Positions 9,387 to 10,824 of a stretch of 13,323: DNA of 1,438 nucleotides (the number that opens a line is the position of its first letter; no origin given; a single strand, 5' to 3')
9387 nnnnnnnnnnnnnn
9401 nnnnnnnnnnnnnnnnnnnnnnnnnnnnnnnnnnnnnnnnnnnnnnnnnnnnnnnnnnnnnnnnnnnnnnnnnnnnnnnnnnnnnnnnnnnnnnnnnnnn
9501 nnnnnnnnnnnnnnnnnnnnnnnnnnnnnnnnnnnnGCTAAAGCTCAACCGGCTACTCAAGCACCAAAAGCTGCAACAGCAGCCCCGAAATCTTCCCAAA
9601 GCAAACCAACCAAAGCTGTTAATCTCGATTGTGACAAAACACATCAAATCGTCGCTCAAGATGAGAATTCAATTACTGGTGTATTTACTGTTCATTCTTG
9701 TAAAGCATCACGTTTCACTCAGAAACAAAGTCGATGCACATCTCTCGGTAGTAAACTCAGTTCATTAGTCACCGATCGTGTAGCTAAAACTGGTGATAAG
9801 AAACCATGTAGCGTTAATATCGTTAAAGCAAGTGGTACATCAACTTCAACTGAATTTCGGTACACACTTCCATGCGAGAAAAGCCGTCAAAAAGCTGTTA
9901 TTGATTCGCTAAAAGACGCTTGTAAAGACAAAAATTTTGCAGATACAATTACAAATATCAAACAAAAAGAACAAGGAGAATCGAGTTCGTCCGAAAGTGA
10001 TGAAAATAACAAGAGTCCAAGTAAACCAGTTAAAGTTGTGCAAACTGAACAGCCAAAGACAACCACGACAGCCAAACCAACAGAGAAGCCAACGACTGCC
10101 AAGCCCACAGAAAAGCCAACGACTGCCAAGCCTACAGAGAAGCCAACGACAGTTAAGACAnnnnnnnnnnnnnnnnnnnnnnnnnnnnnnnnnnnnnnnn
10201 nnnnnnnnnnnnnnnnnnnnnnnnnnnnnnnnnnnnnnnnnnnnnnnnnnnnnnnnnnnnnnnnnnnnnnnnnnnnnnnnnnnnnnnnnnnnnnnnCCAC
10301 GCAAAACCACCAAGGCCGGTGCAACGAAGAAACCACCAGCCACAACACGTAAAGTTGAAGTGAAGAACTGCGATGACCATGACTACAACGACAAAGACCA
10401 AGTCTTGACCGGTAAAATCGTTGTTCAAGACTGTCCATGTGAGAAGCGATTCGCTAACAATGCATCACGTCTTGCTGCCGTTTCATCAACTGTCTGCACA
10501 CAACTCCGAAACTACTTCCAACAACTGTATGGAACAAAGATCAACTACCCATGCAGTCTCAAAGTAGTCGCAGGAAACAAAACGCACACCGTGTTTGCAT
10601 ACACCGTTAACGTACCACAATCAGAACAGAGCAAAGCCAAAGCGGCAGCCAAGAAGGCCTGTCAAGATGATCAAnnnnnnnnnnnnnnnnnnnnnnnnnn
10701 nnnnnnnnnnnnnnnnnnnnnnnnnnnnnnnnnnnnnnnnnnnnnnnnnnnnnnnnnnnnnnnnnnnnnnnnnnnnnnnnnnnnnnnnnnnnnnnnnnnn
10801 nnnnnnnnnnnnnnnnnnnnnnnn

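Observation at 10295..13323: Perfect tandem duplication with a 2,911-bp period: either a very recent module duplication or a collapsed repeat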

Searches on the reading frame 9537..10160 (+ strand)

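Call 9: search_protein_families(library=pfam, proteins=[window:9537-10160:+], max_evalue=1)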
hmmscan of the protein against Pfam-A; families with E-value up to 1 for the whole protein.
seq(208 aa): 1 family
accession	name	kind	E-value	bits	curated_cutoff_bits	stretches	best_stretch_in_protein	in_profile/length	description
PF24632.1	DUF7629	-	0.062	13.3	27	1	43-85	37-79/83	Domain of unknown function (DUF7629)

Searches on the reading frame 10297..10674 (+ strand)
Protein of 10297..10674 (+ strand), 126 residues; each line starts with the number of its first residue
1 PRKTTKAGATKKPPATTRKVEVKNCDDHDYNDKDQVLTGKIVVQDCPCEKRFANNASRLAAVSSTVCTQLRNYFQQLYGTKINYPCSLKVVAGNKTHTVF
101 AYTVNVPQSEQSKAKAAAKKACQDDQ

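Call 40: predict_structure(alignment_id=A2)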
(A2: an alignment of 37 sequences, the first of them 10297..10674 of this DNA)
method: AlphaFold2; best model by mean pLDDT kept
length: 126 residues; sequences in the alignment: 37
mean_pLDDT: 76.4   pTM: 0.62
mean pLDDT of the five models: 76.4, 76.2, 74.5, 73.1, 69.5
residues with pLDDT >= 90: 43; 70-90: 49; 50-70: 3; < 50: 31
segments of 3 or more residues with pLDDT < 50: 1-21, 26-33
pLDDT, mean of each block of 10 residues (from residue 1): 38 44 45 72 86 86 91 92 91 88 90 90 82
secondary structure, 60 per line:
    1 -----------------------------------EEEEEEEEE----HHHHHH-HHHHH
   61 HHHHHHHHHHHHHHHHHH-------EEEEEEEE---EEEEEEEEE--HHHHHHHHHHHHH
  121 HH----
elements in order: E36-44 H49-54 H56-78 E86-93 E97-105 H108-122
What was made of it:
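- On SEA domain (Pfam PF01390): The AlphaFold model has core pLDDT of about 86-92 (call 40).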

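Call 42: find_related_loci(query=A2, collection=metagenome_contigs, flank=10000)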
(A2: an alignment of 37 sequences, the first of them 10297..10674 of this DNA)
Query A2 (126 aa) in metagenome_contigs; peptide patterns used: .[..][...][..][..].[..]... (x = any residue, [..] = any of these).
66 stretches matched a pattern; 7 encode a relative of the query (tblastn E <= 1e-3); 7 distinct loci.
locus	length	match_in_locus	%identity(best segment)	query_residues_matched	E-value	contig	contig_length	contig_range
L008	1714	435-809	70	3-125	1e-57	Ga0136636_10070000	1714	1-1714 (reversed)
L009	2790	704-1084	63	2-126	1e-53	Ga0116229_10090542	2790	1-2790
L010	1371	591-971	62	2-126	1e-52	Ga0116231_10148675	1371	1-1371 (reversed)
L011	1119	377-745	63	3-123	7e-52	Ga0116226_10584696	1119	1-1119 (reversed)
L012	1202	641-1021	61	2-126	4e-51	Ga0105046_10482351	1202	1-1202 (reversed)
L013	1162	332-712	56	2-126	8e-50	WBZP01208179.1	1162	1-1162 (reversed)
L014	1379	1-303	60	26-126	1e-41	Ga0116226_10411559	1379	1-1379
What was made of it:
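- Tried and rejected: (6) JGI loci L008-L014 (call 42) were too short to show arrays.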

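Call 46: fold_search(model_id=the predicted structure, library=pdb)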
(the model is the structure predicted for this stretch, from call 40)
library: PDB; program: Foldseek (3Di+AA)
matches with E <= 10: 1061; with E <= 0.001: 0
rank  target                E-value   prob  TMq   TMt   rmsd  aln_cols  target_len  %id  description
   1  5ae1_A                3.1e-02  0.94  0.40  0.12   4.7        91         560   10  Ether Lipid-Generating Enzyme AGPS in complex with inhibitor ZINC69435460 (released 2015-09-09)
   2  5ae3_A                5.6e-02  0.91  0.40  0.12   4.9        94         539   11  Ether Lipid-Generating Enzyme AGPS in complex with antimycin A (released 2015-09-09)
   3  5ae3_C                6.3e-02  0.91  0.41  0.11   4.9        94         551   11  Ether Lipid-Generating Enzyme AGPS in complex with antimycin A (released 2015-09-09)
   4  5ae2_B                6.8e-02  0.92  0.41  0.12   4.7        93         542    8  Ether Lipid-Generating Enzyme AGPS in complex with inhibitor 1e (released 2015-09-09)
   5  5ae3_B                6.8e-02  0.90  0.40  0.12   4.9        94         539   11  Ether Lipid-Generating Enzyme AGPS in complex with antimycin A (released 2015-09-09)
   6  4bc7_B                6.8e-02  0.87  0.40  0.12   5.4        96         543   10  MAMMALIAN ALKYLDIHYDROXYACETONEPHOSPHATE SYNTHASE: Arg419His mutant (released 2012-11-07)
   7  4lij_A                6.8e-02  0.35  0.25  0.34   7.7        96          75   18  Crystal structure of a far upstream element (FUSE) binding protein 1 (FUBP1) from Homo sapiens at 1.95 A resolution (released 2013-11-27)
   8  4bby_A                7.2e-02  0.90  0.40  0.11   4.9        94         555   11  MAMMALIAN ALKYLDIHYDROXYACETONEPHOSPHATE SYNTHASE: WILD-TYPE (released 2012-11-07)
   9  5ae3_D                7.2e-02  0.89  0.41  0.12   5.0        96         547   10  Ether Lipid-Generating Enzyme AGPS in complex with antimycin A (released 2015-09-09)
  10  5ae1_B                7.2e-02  0.87  0.41  0.12   4.9        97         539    9  Ether Lipid-Generating Enzyme AGPS in complex with inhibitor ZINC69435460 (released 2015-09-09)
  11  4bby_C                7.7e-02  0.89  0.41  0.12   4.9        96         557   10  MAMMALIAN ALKYLDIHYDROXYACETONEPHOSPHATE SYNTHASE: WILD-TYPE (released 2012-11-07)
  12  5ae1_C                7.7e-02  0.66  0.37  0.11   5.4        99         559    9  Ether Lipid-Generating Enzyme AGPS in complex with inhibitor ZINC69435460 (released 2015-09-09)
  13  4bca_B                8.2e-02  0.84  0.39  0.12   5.5        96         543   10  MAMMALIAN ALKYLDIHYDROXYACETONEPHOSPHATE SYNTHASE: Tyr578Phe mutant (released 2012-11-07)
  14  6rid_A                8.2e-02  0.63  0.31  0.04   7.6        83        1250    8  Structure of Vaccinia Virus DNA-dependent RNA polymerase elongation complex (released 2019-12-18)
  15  4bc7_D                9.3e-02  0.87  0.40  0.11   4.9        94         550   11  MAMMALIAN ALKYLDIHYDROXYACETONEPHOSPHATE SYNTHASE: Arg419His mutant (released 2012-11-07)
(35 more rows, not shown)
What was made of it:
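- On SEA domain (Pfam PF01390): Foldseek gave E >= 0.03 (call 46).
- Closest known: MUC16-type mucins: tandem SEA domains separated by Pro/Thr/Ser-rich linkers. Different: Foldseek found nothing significant (call 46).
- Tried and rejected: Foldseek against PDB: nothing significant (call 46).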

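Call 52: search_solved_structures(query=A2, max_evalue=10)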
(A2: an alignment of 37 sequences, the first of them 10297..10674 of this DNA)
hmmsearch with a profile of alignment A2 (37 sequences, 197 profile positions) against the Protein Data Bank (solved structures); distinct sequences matched with E-value up to 10: 1.
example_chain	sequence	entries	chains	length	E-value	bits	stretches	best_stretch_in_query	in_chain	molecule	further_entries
5fr1_B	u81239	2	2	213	0.54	13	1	26-89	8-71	RHO GDP-DISSOCIATION INHIBITOR 1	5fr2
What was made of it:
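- On SEA domain (Pfam PF01390): A profile search against PDB sequences gave nothing (call 52).
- Tried and rejected: (3) Profile search against PDB sequences: nothing (call 52).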

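Call 53: search_protein_families(library=pfam, alignment_id=A2, max_evalue=1)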
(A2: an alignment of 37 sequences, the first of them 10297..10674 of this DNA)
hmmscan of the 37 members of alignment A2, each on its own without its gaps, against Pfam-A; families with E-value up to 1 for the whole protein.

A. member 1, window:10297-10674:+ (126 aa): 0 families

B. families by the number of members that match (of 37 scanned): 35 families (the first 25 are shown)
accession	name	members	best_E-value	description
PF25527.1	GBD-like_ZMIZ1_ZMIZ2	4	0.037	ZMIZ1/ZMIZ2 GBD-like domain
PF00035.32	dsrm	3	0.012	Double-stranded RNA binding motif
PF09977.15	Tad_C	3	0.026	Putative Tad-like Flp pilus-assembly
PF21360.3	PylC-like_N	3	0.059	PylC-like, N-terminal domain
PF24589.1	DUF7614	2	0.017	Domain of unknown function (DUF7614)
PF20902.2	CXCL16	2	0.021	C-X-C motif chemokine 16 domain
PF16417.11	CNOT1_TTP_bind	2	0.048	CCR4-NOT transcription complex subunit 1 TTP binding domain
PF13579.12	Glyco_trans_4_4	2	0.068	Glycosyl transferase 4-like domain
PF13439.12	Glyco_transf_4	2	0.11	Glycosyltransferase Family 4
PF13871.12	Helicase_C_4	1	0.0036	C-terminal domain on Strawberry notch homologue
PF05207.18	Zn_ribbon_CSL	1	0.012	CSL zinc finger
PF03546.19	Treacle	1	0.024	Treacher Collins syndrome protein Treacle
PF24632.1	DUF7629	1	0.024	Domain of unknown function (DUF7629)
PF21613.2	Pesticin_RB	1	0.025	Pesticin, receptor binding domain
PF20462.4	DUF6715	1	0.027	Domain of unknown function (DUF6715)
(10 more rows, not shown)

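Call 56: search_protein_representatives(alignment_id=A2)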
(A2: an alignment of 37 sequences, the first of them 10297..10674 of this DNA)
Query: 37 sequences, 197 profile positions. Proteins with E-value up to 0.001 (for the whole library): 99; up to 1e-10: 66; up to 1e-30: 29. The best 99 are listed.
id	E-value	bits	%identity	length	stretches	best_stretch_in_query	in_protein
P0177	5.2e-230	773.5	-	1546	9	11-192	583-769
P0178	6.3e-122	420.8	-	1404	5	39-195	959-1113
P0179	1.2e-118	410.1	-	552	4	16-174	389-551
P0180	8.9e-89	312.6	-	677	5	13-193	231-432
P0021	2.7e-74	265.3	-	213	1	1-186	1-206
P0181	4.2e-73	261.4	-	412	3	13-195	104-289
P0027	4.3e-70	251.6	-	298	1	12-184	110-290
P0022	1.2e-69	250.2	-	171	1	42-185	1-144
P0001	1.1e-66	240.5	-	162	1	25-176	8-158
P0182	2.8e-65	235.9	-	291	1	38-172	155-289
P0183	1.0e-64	234.1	-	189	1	31-180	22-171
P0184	5.6e-62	225.2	-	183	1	36-175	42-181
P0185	8.1e-61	221.4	-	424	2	10-189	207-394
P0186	2.5e-54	200.2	-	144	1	51-184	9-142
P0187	2.6e-52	193.6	-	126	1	64-175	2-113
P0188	3.3e-42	160.6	-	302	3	25-194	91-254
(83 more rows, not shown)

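Call 57: list_cluster_members(proteins=[P0177, P0178, P0179, P0180, P0181, P0185, P0182, P0188])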
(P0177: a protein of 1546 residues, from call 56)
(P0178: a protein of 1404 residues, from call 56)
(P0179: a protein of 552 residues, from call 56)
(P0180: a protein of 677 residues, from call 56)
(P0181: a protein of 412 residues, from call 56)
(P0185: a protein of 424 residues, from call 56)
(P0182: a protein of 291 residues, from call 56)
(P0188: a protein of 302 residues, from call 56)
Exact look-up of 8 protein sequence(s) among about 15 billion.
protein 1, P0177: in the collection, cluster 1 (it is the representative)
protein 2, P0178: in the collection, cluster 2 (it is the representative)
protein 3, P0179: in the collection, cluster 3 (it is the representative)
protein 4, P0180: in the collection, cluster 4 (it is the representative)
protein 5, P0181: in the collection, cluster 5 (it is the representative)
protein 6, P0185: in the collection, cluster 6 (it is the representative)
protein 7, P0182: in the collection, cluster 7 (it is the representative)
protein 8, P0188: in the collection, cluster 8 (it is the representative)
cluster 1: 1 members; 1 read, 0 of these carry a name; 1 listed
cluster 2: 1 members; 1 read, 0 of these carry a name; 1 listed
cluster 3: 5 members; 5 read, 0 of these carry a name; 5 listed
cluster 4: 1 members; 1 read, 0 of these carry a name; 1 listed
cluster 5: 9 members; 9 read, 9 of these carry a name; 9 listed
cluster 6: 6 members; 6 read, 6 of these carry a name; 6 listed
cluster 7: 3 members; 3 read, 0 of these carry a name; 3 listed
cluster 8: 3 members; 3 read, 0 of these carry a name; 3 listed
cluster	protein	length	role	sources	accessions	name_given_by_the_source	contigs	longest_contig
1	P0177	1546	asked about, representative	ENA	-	-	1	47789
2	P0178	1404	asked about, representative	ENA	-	-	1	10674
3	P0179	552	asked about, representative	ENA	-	-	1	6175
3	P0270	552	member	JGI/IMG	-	-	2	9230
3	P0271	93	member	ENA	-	-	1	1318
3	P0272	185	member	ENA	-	-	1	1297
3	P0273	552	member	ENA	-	-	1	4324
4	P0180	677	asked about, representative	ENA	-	-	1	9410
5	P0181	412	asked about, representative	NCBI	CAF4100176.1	unnamed protein product, partial [Adineta steineri]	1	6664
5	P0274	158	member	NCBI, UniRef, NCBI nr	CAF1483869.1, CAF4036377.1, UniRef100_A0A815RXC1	unnamed protein product [Adineta steineri] | Uncharacterized protein n=1 Tax=Adineta steineri TaxID=433720 RepID=A0A815RXC1_9BILA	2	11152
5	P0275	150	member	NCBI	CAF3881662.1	unnamed protein product, partial [Adineta steineri]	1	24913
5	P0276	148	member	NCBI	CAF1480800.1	unnamed protein product, partial [Adineta steineri]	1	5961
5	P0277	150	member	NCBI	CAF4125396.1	unnamed protein product, partial [Adineta steineri]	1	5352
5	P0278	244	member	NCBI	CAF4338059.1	unnamed protein product, partial [Adineta steineri]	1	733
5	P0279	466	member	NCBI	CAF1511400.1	unnamed protein product, partial [Adineta steineri]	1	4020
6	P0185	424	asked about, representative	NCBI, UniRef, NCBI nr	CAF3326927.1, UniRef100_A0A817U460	unnamed protein product [Rotaria socialis] | Uncharacterized protein n=1 Tax=Rotaria socialis TaxID=392032 RepID=A0A817U460_9BILA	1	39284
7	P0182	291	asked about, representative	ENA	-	-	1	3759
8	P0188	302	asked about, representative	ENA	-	-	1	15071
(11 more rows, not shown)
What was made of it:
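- Named family members come from Adineta steineri and Rotaria socialis (call 57).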
